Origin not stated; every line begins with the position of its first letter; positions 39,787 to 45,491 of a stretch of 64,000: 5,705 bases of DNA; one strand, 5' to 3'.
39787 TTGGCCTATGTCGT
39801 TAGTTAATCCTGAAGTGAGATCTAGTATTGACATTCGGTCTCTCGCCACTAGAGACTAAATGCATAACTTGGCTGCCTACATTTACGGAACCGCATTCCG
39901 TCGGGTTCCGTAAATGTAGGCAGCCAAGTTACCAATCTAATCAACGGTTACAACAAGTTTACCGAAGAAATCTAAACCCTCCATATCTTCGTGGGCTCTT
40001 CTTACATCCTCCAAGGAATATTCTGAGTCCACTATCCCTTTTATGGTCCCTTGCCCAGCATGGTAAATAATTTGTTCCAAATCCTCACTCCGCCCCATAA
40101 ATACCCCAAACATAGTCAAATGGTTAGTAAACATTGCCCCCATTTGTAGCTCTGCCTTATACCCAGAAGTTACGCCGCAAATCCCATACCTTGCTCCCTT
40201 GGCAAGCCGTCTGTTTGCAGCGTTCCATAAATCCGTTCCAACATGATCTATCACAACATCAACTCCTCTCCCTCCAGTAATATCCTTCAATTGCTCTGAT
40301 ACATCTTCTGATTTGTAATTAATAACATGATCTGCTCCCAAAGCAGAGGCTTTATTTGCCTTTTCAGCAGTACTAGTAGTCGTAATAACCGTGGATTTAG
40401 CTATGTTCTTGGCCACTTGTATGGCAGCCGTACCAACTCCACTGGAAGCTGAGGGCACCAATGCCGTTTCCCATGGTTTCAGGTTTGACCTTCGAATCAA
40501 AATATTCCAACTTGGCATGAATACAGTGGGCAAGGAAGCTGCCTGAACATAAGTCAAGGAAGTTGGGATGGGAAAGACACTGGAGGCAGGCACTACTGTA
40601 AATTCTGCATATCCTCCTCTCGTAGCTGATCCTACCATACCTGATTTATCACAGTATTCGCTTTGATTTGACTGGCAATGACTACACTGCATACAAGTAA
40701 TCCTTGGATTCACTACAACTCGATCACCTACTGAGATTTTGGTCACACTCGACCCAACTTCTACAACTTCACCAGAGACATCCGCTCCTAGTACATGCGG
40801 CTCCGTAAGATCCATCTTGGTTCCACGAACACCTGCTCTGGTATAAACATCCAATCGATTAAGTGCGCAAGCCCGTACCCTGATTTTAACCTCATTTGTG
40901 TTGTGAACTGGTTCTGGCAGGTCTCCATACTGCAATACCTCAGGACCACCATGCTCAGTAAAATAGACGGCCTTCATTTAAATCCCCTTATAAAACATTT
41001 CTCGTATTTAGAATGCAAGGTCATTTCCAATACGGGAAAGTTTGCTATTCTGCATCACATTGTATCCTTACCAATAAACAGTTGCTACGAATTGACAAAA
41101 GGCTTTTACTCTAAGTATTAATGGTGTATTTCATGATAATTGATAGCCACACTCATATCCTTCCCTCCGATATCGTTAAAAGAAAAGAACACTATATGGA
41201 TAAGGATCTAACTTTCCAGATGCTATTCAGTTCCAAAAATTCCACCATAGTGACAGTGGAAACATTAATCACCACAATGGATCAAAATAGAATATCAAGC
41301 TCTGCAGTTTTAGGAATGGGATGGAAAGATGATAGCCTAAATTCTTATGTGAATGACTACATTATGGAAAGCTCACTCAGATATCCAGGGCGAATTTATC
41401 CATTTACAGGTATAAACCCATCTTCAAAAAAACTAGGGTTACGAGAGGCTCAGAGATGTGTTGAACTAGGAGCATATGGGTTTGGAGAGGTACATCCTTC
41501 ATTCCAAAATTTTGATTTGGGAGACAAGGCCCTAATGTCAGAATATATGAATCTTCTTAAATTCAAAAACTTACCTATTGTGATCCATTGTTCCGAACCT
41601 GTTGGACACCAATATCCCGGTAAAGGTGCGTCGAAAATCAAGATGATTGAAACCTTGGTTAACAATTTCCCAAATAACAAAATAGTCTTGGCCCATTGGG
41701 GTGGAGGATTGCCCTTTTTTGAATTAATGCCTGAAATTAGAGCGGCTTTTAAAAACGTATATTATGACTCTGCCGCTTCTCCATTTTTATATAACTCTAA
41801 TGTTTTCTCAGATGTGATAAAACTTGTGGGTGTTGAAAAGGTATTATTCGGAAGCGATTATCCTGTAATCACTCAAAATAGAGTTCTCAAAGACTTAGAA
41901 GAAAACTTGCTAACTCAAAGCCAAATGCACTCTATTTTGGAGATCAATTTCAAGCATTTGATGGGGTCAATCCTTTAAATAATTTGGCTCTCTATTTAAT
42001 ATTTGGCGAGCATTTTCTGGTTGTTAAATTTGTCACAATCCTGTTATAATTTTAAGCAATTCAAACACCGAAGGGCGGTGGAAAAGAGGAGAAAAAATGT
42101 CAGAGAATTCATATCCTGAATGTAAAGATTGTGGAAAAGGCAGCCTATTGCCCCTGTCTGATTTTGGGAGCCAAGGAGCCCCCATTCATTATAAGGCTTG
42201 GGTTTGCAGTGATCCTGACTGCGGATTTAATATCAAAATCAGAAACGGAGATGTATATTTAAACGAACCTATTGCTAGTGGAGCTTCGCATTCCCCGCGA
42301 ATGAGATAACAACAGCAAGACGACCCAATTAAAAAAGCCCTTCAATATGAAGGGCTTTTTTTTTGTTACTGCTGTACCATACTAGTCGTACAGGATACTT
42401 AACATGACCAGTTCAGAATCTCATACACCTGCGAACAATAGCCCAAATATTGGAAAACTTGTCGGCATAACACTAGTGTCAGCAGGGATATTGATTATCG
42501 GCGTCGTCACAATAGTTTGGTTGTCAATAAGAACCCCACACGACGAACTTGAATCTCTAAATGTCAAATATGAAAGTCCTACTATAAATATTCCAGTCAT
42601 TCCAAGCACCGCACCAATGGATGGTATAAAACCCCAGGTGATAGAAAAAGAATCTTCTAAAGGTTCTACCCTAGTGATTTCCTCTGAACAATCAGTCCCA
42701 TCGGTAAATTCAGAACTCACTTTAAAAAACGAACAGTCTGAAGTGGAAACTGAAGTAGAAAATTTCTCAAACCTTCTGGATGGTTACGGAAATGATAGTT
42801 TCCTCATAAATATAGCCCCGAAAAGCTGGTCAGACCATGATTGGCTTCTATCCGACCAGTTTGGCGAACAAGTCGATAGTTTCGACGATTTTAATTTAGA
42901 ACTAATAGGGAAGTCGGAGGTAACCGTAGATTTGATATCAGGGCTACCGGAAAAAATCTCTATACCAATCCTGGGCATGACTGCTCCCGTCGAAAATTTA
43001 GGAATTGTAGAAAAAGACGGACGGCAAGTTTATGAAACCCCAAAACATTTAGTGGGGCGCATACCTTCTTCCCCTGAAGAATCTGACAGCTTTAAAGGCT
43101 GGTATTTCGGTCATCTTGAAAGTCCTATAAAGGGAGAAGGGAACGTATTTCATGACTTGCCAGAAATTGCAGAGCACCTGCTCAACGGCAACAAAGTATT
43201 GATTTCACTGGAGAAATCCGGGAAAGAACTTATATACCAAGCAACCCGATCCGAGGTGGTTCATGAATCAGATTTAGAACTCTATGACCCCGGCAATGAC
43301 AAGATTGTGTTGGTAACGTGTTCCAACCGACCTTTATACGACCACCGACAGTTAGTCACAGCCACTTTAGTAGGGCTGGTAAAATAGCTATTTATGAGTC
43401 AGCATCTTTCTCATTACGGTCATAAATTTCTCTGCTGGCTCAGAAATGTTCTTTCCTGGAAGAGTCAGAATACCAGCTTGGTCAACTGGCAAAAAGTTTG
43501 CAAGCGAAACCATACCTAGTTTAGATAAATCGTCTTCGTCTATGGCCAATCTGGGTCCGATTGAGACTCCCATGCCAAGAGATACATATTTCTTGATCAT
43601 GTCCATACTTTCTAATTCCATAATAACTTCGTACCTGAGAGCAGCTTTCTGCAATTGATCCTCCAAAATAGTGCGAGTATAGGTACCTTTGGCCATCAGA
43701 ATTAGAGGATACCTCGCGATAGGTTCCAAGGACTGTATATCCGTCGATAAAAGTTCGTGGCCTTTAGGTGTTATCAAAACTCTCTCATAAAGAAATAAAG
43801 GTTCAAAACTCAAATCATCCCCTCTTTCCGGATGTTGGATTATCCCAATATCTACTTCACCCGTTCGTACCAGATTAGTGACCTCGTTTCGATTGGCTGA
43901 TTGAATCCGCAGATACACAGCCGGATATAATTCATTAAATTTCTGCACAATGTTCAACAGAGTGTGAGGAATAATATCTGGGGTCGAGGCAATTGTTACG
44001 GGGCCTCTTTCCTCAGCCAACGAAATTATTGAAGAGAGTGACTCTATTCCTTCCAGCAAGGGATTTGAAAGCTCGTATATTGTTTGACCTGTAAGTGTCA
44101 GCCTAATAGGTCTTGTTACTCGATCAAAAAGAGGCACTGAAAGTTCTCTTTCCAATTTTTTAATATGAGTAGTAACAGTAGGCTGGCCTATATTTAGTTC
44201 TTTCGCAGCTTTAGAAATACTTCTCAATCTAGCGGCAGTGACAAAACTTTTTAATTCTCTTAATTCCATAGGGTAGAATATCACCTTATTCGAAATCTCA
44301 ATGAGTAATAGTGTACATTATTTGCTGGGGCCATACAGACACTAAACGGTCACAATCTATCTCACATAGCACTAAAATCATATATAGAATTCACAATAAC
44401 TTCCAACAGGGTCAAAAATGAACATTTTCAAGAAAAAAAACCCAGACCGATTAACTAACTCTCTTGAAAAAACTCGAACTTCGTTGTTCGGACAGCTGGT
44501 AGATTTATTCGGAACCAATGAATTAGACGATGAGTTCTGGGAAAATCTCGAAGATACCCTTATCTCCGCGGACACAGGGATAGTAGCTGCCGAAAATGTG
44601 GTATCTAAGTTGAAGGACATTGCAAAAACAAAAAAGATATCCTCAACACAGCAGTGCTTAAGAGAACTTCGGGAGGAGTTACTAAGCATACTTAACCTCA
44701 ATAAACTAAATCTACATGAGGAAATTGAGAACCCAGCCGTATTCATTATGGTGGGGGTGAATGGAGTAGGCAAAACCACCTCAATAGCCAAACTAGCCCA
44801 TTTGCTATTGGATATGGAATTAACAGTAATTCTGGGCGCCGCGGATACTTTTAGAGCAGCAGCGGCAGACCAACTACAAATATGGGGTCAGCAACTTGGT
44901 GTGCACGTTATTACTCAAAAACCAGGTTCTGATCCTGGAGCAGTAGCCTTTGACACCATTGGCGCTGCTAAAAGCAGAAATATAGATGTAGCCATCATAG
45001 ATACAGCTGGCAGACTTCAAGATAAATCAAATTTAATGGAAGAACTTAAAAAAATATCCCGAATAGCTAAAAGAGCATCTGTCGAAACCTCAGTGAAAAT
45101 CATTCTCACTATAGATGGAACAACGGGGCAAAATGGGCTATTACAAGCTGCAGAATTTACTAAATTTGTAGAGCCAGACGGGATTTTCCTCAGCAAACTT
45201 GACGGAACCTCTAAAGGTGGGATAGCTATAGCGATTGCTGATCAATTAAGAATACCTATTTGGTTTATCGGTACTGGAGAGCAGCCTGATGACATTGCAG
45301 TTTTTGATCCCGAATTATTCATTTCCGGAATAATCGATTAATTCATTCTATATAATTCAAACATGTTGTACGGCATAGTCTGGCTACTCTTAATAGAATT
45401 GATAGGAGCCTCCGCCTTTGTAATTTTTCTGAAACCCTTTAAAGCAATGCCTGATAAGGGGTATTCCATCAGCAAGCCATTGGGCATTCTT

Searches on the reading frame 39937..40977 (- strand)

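Call 53: search_protein_families(library=pfam, proteins=[window:39937-40977:-], max_evalue=0.00001)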
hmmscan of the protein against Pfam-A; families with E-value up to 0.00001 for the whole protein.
window:39937-40977:- (346 aa): 3 families
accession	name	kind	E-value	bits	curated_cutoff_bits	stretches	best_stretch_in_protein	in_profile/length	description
PF00107.32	ADH_zinc_N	-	8.6e-29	100.6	31.8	1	180-304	1-124/129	Zinc-binding dehydrogenase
PF08240.17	ADH_N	-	6.9e-28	97.4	23.5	1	28-138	3-103/104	Alcohol dehydrogenase GroES-like domain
PF13602.12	ADH_zinc_N_2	-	1.4e-21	78.3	27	1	213-343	1-134/134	Zinc-binding dehydrogenase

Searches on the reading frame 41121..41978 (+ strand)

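Call 53: search_protein_families(library=pfam, proteins=[window:41121-41978:+], max_evalue=0.00001)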
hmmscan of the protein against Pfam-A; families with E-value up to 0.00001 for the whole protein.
window:41121-41978:+ (285 aa): 2 families
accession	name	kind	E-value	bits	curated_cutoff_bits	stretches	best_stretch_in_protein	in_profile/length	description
PF04909.20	Amidohydro_2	-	4.5e-26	92.7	26.4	1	78-272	66-278/289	Amidohydrolase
PF01026.27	TatD_DNase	-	9.5e-07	28.9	27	1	7-261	1-219/253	TatD related DNase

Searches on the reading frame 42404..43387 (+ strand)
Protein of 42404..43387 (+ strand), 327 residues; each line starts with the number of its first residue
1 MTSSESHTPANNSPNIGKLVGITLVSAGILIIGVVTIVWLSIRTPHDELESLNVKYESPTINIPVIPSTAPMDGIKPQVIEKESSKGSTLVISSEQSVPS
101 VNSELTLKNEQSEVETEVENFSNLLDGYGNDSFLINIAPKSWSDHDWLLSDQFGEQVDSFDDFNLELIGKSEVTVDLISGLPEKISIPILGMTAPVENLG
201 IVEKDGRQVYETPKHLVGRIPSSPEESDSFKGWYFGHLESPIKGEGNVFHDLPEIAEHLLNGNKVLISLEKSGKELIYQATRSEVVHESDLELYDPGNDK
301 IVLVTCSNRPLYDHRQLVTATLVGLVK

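Call 53: search_protein_families(library=pfam, proteins=[window:42404-43387:+], max_evalue=0.00001)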
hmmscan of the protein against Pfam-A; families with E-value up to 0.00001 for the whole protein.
window:42404-43387:+ (327 aa): 1 family
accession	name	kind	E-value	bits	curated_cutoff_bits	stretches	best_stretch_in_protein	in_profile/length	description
PF04203.18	Sortase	-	5.5e-10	39.5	26.6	1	185-323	1-125/125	Sortase domain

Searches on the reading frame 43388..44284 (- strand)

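Call 53: search_protein_families(library=pfam, proteins=[window:43388-44284:-], max_evalue=0.00001)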
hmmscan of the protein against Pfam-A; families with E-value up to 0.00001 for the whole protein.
window:43388-44284:- (298 aa): 2 families
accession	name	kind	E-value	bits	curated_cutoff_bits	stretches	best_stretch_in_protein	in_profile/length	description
PF03466.25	LysR_substrate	-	3.2e-40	138.2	28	1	91-294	3-207/209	LysR substrate binding domain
PF00126.33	HTH_1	-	1.5e-20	73.3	26.6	1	8-67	1-60/60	Bacterial regulatory helix-turn-helix protein, lysR family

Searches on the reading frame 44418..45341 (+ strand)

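Call 53: search_protein_families(library=pfam, proteins=[window:44418-45341:+], max_evalue=0.00001)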
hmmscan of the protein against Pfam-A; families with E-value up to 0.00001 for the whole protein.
window:44418-45341:+ (307 aa): 2 families
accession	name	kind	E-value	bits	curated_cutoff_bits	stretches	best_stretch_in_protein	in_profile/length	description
PF00448.28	SRP54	-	2.3e-68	230.2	22.7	1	106-306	1-195/196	SRP54-type protein, GTPase domain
PF02881.24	SRP54_N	-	3.7e-11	43.5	22.4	1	26-88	4-75/75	SRP54-type protein, helical bundle domain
